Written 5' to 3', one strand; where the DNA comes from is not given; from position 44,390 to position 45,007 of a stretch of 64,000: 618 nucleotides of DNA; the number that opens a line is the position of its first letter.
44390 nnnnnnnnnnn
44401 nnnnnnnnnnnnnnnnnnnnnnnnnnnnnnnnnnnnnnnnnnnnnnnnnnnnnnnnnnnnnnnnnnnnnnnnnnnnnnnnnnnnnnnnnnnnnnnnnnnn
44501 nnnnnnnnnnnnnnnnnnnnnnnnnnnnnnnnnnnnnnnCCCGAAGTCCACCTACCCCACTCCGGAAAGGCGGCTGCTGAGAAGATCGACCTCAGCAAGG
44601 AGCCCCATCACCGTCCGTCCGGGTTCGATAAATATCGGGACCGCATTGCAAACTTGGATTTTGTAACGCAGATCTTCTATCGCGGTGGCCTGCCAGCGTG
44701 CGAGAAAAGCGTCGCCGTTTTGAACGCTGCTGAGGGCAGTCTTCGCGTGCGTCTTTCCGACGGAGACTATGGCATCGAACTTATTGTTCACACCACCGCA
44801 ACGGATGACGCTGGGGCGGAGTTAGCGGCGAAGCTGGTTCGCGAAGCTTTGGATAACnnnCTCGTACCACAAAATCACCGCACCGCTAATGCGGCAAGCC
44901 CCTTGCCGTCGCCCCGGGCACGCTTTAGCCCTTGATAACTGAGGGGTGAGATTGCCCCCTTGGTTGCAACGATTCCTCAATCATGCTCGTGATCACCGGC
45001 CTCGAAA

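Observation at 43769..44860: CARF-domain protein with an unassignable C-terminal domain (candidate new cOA-activated effector or regulator)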

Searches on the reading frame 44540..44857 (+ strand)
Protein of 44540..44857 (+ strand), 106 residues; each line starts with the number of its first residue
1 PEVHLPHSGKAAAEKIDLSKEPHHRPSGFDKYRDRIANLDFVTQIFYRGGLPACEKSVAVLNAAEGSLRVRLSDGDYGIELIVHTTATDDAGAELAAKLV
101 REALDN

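Call 24: search_protein_families(library=pfam, alignment_id=A2, max_evalue=10)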
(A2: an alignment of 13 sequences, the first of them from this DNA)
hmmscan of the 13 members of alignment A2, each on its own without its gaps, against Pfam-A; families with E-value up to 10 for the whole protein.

A. member 1, seq(106 aa): 0 families

B. families by the number of members that match (of 13 scanned): 4 families
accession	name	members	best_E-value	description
PF14446.12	Prok-RING_1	1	0.065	Prokaryotic RING finger family 1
PF24212.1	DUF7433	1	0.12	Family of unknown function (DUF7433)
PF01135.25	PCMT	1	0.15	Protein-L-isoaspartate(D-aspartate) O-methyltransferase (PCMT)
PF11543.14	UN_NPL4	1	0.25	Nuclear pore localisation protein NPL4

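Call 25: search_solved_structures(query=A2, max_evalue=10)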
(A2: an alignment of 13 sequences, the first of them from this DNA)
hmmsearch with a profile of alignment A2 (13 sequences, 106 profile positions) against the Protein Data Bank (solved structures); distinct sequences matched with E-value up to 10: 0.

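Call 33: find_homologous_proteins(query=A2)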
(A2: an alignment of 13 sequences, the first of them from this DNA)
Query A2 (13 sequences) (106 aa, profile of the alignment): 7 proteins with E <= 0.001 among 2431 candidates.
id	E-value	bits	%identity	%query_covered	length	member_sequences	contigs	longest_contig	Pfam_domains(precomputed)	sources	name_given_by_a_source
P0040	3.7e-32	128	33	95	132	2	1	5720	-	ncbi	-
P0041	8.2e-32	127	37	87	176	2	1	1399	-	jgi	jgi:hypothetical protein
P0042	6.4e-31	124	34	87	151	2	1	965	-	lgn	-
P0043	7.0e-29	118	30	86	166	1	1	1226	-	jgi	jgi:hypothetical protein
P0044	3.8e-28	115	34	83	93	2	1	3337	-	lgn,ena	-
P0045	3.1e-26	109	31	87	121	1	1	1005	-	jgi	jgi:hypothetical protein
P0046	5.1e-25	105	32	86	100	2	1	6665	-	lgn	-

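Call 34: search_protein_representatives(alignment_id=A2)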
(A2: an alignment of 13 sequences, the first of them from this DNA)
Query: 13 sequences, 106 profile positions. Proteins with E-value up to 0.001 (for the whole library): 203; up to 1e-10: 92; up to 1e-30: 2. The best 150 are listed.
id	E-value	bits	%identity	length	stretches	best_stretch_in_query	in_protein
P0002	8.0e-35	135.1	-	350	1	1-105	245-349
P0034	3.6e-32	126.6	-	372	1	2-105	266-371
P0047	5.7e-29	116.3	-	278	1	1-104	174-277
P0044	1.2e-28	115.3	-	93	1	11-103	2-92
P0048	3.9e-27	110.4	-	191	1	1-103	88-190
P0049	1.0e-26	109.1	-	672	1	1-102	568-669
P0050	1.4e-25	105.4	-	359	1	2-104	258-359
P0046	1.6e-25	105.2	-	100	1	11-104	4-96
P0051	3.8e-25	104.0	-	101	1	6-102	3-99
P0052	6.9e-25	103.2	-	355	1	1-103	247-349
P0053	7.2e-25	103.1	-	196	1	1-102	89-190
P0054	7.5e-25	103.1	-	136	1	3-101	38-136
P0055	1.4e-24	102.2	-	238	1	5-102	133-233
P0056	1.6e-24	102.0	-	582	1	2-104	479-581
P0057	1.8e-23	98.6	-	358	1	3-104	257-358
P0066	3.1e-21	91.4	-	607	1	1-102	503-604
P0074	4.7e-19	84.4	-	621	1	2-102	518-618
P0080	2.7e-17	78.8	-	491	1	4-104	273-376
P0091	1.5e-15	73.2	-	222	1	3-105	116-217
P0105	5.4e-14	68.2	-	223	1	3-101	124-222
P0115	9.7e-13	64.1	-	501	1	5-101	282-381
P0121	4.0e-12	62.1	-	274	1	5-103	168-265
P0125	1.9e-11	60.0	-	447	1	4-103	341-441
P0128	2.9e-11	59.4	-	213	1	6-104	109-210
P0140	7.9e-10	54.8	-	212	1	6-104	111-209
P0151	3.8e-09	52.6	-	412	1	8-101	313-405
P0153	8.8e-09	51.4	-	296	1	5-103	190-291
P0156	1.1e-08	51.1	-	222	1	5-97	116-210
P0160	1.4e-08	50.8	-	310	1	4-104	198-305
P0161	1.5e-08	50.7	-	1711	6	6-53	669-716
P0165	3.4e-08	49.5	-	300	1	14-101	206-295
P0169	1.3e-07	47.7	-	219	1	8-102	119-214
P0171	1.4e-07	47.5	-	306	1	8-104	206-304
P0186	3.1e-06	43.2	-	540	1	2-104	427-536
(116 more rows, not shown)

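Call 36: search_protein_families(library=pfam, proteins=[P0049, P0056, P0066, P0080, P0115, P0053, P0091, P0161, P0125, P0186], max_evalue=0.01)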
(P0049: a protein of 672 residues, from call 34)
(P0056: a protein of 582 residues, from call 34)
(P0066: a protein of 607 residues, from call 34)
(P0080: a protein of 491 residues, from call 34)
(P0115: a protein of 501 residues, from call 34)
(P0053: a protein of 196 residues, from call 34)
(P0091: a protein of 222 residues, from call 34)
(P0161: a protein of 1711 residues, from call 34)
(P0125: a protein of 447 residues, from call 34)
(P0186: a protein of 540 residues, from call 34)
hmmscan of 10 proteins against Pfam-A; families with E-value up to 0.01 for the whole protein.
P0049 (672 aa): 0 families

P0056 (582 aa): 0 families

P0066 (607 aa): 0 families

P0080 (491 aa): 1 family
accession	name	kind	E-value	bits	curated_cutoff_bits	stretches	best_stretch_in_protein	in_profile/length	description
PF09651.16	Cas_APE2256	-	8.8e-29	100.5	24.8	1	57-190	3-134/136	CRISPR-associated protein (Cas_APE2256)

P0115 (501 aa): 2 families
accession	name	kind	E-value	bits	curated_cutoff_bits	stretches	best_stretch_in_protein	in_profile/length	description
PF09651.16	Cas_APE2256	-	1.9e-24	86.5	24.8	1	61-192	2-130/136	CRISPR-associated protein (Cas_APE2256)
PF17045.10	CEP63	-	0.0043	17.3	33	1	424-477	45-98/263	Centrosomal protein of 63 kDa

P0053 (196 aa): 0 families

P0091 (222 aa): 1 family
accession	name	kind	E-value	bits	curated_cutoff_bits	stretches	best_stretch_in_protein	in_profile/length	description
PF09651.16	Cas_APE2256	-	2e-12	47.6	24.8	1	3-43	96-136/136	CRISPR-associated protein (Cas_APE2256)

P0161 (1711 aa): 4 families
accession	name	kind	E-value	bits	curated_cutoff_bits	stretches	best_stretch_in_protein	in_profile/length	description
PF17966.7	Muc_B2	-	4.9e-78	258.5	23.5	8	1305-1396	3-99/100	Muc B2-like domain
PF03382.20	DUF285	-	2.8e-22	79.2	25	2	301-359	31-86/120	Mycoplasma protein of unknown function, DUF285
PF10410.14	DnaB_bind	-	4.1e-05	24.2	20.6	0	997-1018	9-30/56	DnaB-helicase binding domain of primase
PF04468.17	PSP1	-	0.0001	23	27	0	755-778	41-64/86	PSP1 C-terminal conserved region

P0125 (447 aa): 0 families

P0186 (540 aa): 0 families

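Call 38: search_protein_families(library=padloc, proteins=[P0049, P0056, P0066, P0074, P0125, P0186, P0053, P0048, P0151, P0080], max_evalue=0.001)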
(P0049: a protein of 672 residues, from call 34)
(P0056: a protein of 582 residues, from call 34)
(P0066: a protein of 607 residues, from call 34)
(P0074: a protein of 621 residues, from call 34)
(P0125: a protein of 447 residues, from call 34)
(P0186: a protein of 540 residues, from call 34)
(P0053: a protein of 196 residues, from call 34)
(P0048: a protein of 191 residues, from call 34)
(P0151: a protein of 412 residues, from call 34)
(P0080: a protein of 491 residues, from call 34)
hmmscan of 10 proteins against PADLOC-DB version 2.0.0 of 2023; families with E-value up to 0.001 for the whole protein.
P0049 (672 aa): 3 families
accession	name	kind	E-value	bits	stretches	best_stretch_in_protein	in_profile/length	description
PDLC01931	CARF7--CARF_DUF2103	-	2.2e-41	140.2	1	500-670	175-338/340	-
PDLC01930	CARF7--CARF_DUF2103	-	3.6e-07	27.8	1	496-670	177-351/353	-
PDLC01927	CARF7--CARF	-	6.9e-05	20.2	1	588-662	203-284/297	-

P0056 (582 aa): 3 families
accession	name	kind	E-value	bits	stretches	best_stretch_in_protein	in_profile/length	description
PDLC01931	CARF7--CARF_DUF2103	-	2.5e-44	149.9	1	403-581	166-339/340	-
PDLC01937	CARF7--CARF_RelE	-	2.6e-07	27.8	1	396-475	157-239/344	-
PDLC01930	CARF7--CARF_DUF2103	-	6.3e-07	27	1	396-580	166-351/353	-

P0066 (607 aa): 4 families
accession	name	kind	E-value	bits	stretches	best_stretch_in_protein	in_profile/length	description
PDLC01931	CARF7--CARF_DUF2103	-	4.4e-48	162.2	1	425-604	163-337/340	-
PDLC01937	CARF7--CARF_RelE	-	5.4e-11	39.9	1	425-506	161-245/344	-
PDLC01927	CARF7--CARF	-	0.00011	19.6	1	521-594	201-281/297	-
PDLC01936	CARF7--CARF_RelE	-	0.00024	18.6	1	424-496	181-252/356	-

P0074 (621 aa): 4 families
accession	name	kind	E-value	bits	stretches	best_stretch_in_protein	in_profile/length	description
PDLC01931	CARF7--CARF_DUF2103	-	7e-40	135.3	1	452-619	178-338/340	-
PDLC01937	CARF7--CARF_RelE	-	2.2e-08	31.4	1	452-513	176-238/344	-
PDLC01932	CARF7--CARF_DUF2103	-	3.2e-05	21.6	1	456-521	193-262/361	-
PDLC01927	CARF7--CARF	-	7.3e-05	20.1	1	536-611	202-284/297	-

P0125 (447 aa): 2 families
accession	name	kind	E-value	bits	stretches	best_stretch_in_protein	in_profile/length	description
PDLC01931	CARF7--CARF_DUF2103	-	7.8e-15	52.9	1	338-440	240-337/340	-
PDLC01930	CARF7--CARF_DUF2103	-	1.3e-08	32.5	1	347-440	258-350/353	-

P0186 (540 aa): 2 families
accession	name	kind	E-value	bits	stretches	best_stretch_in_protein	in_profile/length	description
PDLC01927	CARF7--CARF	-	1.9e-38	130.4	1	427-539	184-296/297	-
PDLC01931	CARF7--CARF_DUF2103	-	1.9e-07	28.7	1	431-536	245-339/340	-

P0053 (196 aa): 9 families
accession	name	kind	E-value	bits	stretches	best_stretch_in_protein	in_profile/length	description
PDLC01931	CARF7--CARF_DUF2103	-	6.8e-59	197.8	1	2-189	154-336/340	-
PDLC01937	CARF7--CARF_RelE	-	1.7e-17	61.3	1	2-82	152-233/344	-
PDLC01033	CARF_RelE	-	3.5e-13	47.6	1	2-181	157-286/294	CARF+RelE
PDLC01930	CARF7--CARF_DUF2103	-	3.5e-11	41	1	2-189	161-349/353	-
PDLC01934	CARF7--CARF_RelE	-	8.8e-07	26.3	1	2-40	183-221/359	-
PDLC01355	Csm6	-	4.6e-06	24.3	1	2-28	144-170/172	CAS-III; associated_signaling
PDLC01936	CARF7--CARF_RelE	-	7.4e-06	23.5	1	2-43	173-214/356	-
PDLC01932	CARF7--CARF_DUF2103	-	1.9e-05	22.3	1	5-74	168-239/361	-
PDLC01927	CARF7--CARF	-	0.0005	17.4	0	109-181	203-282/297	-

P0048 (191 aa): 5 families
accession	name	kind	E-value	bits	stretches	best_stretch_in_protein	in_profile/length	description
PDLC01931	CARF7--CARF_DUF2103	-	5.4e-47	158.7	1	9-189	167-337/340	-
PDLC01930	CARF7--CARF_DUF2103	-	2.9e-11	41.3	1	10-188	175-349/353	-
PDLC01927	CARF7--CARF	-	6.2e-06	23.6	1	81-188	176-290/297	-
PDLC01937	CARF7--CARF_RelE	-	5.9e-05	20.1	1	9-80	165-233/344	-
PDLC01033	CARF_RelE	-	0.00014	19.3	1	9-179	170-285/294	CARF+RelE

P0151 (412 aa): 2 families
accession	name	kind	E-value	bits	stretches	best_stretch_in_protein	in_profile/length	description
PDLC01931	CARF7--CARF_DUF2103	-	1.2e-09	35.9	1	304-404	240-335/340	-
PDLC01930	CARF7--CARF_DUF2103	-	1.4e-08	32.5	1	316-408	261-352/353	-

P0080 (491 aa): 19 families
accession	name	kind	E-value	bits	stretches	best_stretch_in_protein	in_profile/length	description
PDLC01033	CARF_RelE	-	7.1e-49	164.8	1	1-367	6-282/294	CARF+RelE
PDLC01930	CARF7--CARF_DUF2103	-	2.5e-48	163.2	1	3-374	9-350/353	-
PDLC01931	CARF7--CARF_DUF2103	-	1.2e-44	151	1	3-376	8-339/340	-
PDLC01926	CARF7--CARF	-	9.8e-36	121.5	1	3-202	8-197/241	-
PDLC01355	Csm6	-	6.4e-35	118.3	1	32-202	10-171/172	CAS-III; associated_signaling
PDLC01936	CARF7--CARF_RelE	-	6.7e-31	105.9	1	3-378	8-345/356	-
PDLC01937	CARF7--CARF_RelE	-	3.4e-30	103.1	1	40-273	26-242/344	-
PDLC01634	Csm6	-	1.3e-28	97.9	1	57-190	3-128/130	CAS-III; associated_signaling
PDLC01934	CARF7--CARF_RelE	-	4.7e-24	83.1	1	2-209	8-217/359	-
PDLC01969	CARF_RelE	-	1.2e-23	82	1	75-330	14-254/296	-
PDLC01462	Csm6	-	6.2e-23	79.4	1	3-197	1-178/192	CAS-III; associated_signaling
PDLC01307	Csm6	-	4.2e-18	63.7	1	55-199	32-163/169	CAS-III; associated_signaling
PDLC01939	CARF7--CARF_RelE_like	-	3.5e-17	60.2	1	18-265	22-254/370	-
PDLC01927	CARF7--CARF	-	6.6e-17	59.7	2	1-192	6-174/297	-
PDLC01932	CARF7--CARF_DUF2103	-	1.1e-12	46.1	1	1-217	6-207/361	-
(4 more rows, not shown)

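Call 39: predict_structure(alignment_id=A2)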
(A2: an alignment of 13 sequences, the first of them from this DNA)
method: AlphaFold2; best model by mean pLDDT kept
length: 106 residues; sequences in the alignment: 13
mean_pLDDT: 92.3   pTM: 0.85
mean pLDDT of the five models: 92.3, 92.0, 91.7, 91.3, 90.3
residues with pLDDT >= 90: 84; 70-90: 17; 50-70: 5; < 50: 0
segments of 3 or more residues with pLDDT < 50: none
pLDDT, mean of each block of 10 residues (from residue 1): 88 87 80 96 94 94 97 92 97 97 92
secondary structure, 60 per line:
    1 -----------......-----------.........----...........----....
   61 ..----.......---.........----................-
elements in order: H12-15 H29-37 E42-52 E57-62 E67-73 E77-85 H90-105

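Call 64: fold_search(model_id=the predicted structure, library=viral)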
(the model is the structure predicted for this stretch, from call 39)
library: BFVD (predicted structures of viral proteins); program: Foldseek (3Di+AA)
matches with E <= 10: 470; with E <= 0.001: 0
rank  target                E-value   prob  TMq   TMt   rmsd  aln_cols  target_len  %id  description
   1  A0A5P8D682            1.7e-02  0.99  0.52  0.58   3.4        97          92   13  (no name in the UniProt tables at hand)
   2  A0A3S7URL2            1.1e-01  0.69  0.42  0.25   5.9       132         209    8  (no name in the UniProt tables at hand)
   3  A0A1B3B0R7            1.4e-01  0.30  0.29  0.27   4.9        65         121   15  Uncharacterized protein [Gordonia phage Jumbo]
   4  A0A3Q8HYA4            3.4e-01  0.15  0.21  0.23   9.3        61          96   18  (no name in the UniProt tables at hand)
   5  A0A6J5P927            3.6e-01  0.06  0.18  0.02  16.4        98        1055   12  Uncharacterized protein [uncultured Caudovirales phage]
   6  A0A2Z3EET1            4.4e-01  0.11  0.29  0.13  13.8        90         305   12  (no name in the UniProt tables at hand)
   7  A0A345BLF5            5.2e-01  0.23  0.30  0.21   7.6        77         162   19  Uncharacterized protein [Erwinia phage Wellington]
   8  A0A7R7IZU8            5.2e-01  0.04  0.17  0.12  15.7       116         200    8  RH5 protein [Bovine adenovirus 7]
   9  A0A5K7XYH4            6.3e-01  0.06  0.23  0.22  10.5        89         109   13  Uncharacterized protein [Abalone asfa-like virus]
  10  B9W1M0                6.7e-01  0.05  0.18  0.22  12.8        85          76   20  (no name in the UniProt tables at hand)
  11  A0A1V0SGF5            7.1e-01  0.05  0.21  0.04  12.9       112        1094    5  FtsJ-like methyltransferase [Hokovirus HKV1]
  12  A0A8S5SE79            7.6e-01  0.09  0.26  0.22   7.7        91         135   12  Uncharacterized protein [Caudovirales sp. ctrNG92]
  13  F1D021                8.6e-01  0.10  0.23  0.31   6.2        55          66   31  Uncharacterized protein orf25 [Vibrio phage ICP3]
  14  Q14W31                8.6e-01  0.05  0.22  0.08  10.7       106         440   16  ORF75 [Ranid herpesvirus 2]
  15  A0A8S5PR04            9.1e-01  0.16  0.25  0.19   5.1        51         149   10  Uncharacterized protein [Siphoviridae sp. ct96x5]
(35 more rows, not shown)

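Call 69: search_dna_similar(query=P0066, collection=plasmids, mode=protein, max_rows=20, max_evalue=0.001)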
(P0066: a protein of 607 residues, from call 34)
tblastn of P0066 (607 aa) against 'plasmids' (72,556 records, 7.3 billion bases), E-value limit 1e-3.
Records with a match: 8; places in all: 8; records where one place covers at least 80% of the query: 0.
Best place of each record, by identity: <60% 8.
By first word of the organism name: Synechococcus 3; Nostoc 2; Aulosira 1; Calothrix 1; Cylindrospermopsis 1.
By predicted mobility (MOB-suite, as given by PLSDB): non-mobilizable 5; conjugative 2; mobilizable 1.
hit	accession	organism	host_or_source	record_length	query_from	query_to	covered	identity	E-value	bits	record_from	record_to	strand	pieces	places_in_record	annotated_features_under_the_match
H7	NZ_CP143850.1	Synechococcus elongatus IITB3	whole organism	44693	23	353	55%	34.7%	5e-44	176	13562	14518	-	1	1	hypothetical protein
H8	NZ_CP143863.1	Synechococcus elongatus IITB8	whole organism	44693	23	353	55%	34.7%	5e-44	176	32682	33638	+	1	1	hypothetical protein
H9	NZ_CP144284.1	Synechococcus elongatus IITB5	-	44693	23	353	55%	34.7%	5e-44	176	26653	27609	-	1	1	hypothetical protein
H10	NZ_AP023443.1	Nostoc sp. MS1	-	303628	14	297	47%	32.6%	3e-31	137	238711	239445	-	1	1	nuclease-related domain-containing protein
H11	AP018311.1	Aulosira laxa NIES-50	-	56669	2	272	45%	32.5%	3e-26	122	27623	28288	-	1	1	hypothetical protein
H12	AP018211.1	Calothrix brevissima NIES-22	-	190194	10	273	43%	31.4%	6e-26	121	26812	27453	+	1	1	hypothetical protein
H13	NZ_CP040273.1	Nostoc sp. C052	Blasia pusilla,pure culture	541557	29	273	40%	27.3%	8e-21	105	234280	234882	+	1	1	NERD domain-containing protein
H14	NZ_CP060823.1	Cylindrospermopsis curvispora GIHE-G1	Water for algae observation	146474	28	235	34%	29.1%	7e-15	86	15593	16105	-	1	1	nuclease-related domain-containing protein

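Call 70: get_annotated_region(hit=H10, flank=6000)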
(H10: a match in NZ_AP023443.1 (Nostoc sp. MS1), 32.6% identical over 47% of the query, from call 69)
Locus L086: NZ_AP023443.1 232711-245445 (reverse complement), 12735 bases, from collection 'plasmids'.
description: Nostoc sp. MS1 plasmid pNSMS102, complete sequence
organism: Nostoc sp. MS1 (NCBI taxid 2764711)
taxonomy: Bacteria; Cyanobacteriota; Cyanophyceae; Nostocales; Nostocaceae; Nostoc; Nostoc sp. MS1
host: -; source: -; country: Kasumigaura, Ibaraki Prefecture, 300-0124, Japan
typing (MOB-suite, as given by PLSDB): conjugative; relaxase MOBV; mating-pair formation MPF_T
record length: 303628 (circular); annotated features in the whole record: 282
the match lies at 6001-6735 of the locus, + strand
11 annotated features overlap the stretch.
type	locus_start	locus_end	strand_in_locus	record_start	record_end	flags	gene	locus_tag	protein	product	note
CDS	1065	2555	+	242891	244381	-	-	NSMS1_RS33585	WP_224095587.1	ISLre2 family transposase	-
CDS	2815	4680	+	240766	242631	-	-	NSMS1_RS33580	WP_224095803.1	C-terminal helicase domain-containing protein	-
CDS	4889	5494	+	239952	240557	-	-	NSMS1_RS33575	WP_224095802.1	hypothetical protein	-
CDS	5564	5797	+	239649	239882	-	-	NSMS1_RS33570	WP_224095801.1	hypothetical protein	-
CDS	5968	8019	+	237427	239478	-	-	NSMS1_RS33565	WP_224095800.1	nuclease-related domain-containing protein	-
CDS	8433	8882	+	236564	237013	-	-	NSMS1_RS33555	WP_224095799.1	hypothetical protein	-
CDS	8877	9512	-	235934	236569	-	-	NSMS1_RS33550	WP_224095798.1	type I restriction enzyme HsdR N-terminal domain-containing protein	-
CDS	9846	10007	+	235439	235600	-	-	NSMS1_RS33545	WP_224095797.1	CopG family transcriptional regulator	-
CDS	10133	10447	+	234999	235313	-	-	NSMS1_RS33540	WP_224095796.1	hypothetical protein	-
CDS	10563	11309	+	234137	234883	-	-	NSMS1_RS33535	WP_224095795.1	thermonuclease family protein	-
CDS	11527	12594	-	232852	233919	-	-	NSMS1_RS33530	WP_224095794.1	pentapeptide repeat-containing protein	-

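Call 71: get_annotated_region(hit=H7, flank=6000)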
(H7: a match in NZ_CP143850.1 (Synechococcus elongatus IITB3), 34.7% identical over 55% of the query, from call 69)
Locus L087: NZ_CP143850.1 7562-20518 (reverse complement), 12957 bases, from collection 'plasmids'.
description: Synechococcus elongatus IITB3 plasmid pIITB3_1, complete sequence
organism: Synechococcus elongatus IITB3 (NCBI taxid 3121543)
taxonomy: Bacteria; Cyanobacteriota; Cyanophyceae; Synechococcales; Synechococcaceae; Synechococcus; Synechococcus elongatus; Synechococcus elongatus IITB3
host: -; source: whole organism; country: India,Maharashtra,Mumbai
typing (MOB-suite, as given by PLSDB): non-mobilizable
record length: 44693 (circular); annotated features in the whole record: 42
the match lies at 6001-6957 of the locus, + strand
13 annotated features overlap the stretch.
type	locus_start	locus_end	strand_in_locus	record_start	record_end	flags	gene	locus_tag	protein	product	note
CDS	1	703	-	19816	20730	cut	-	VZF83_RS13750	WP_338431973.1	ATP-binding protein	-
CDS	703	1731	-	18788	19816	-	-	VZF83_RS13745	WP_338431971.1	hypothetical protein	-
CDS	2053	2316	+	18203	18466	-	-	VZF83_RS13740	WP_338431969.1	hypothetical protein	-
CDS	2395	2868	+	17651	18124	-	-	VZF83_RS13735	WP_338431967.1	thermonuclease family protein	-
CDS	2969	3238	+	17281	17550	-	-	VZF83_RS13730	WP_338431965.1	hypothetical protein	-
CDS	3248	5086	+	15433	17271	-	-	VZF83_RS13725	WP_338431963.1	N-6 DNA methylase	GO:0006306 - DNA methylation [Evidence IEA]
CDS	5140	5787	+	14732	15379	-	-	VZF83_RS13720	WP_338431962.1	Swt1 family HEPN domain-containing protein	-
CDS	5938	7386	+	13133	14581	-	-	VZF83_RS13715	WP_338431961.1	hypothetical protein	-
CDS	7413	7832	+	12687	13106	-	-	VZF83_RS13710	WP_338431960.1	hypothetical protein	-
CDS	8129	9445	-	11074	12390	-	-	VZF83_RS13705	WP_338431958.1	HEPN domain-containing protein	-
CDS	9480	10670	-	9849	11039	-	-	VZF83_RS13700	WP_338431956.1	GIY-YIG nuclease family protein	-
CDS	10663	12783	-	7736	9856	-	-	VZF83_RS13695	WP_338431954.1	DEAD/DEAH box helicase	-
CDS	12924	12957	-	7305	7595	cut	-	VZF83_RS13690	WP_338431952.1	type II toxin-antitoxin system RelE/ParE family toxin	GO:0030541 - plasmid partitioning [Evidence IEA]; GO:0051290 - protein heterotetramerization [Evidence IEA]; GO:0009432 ...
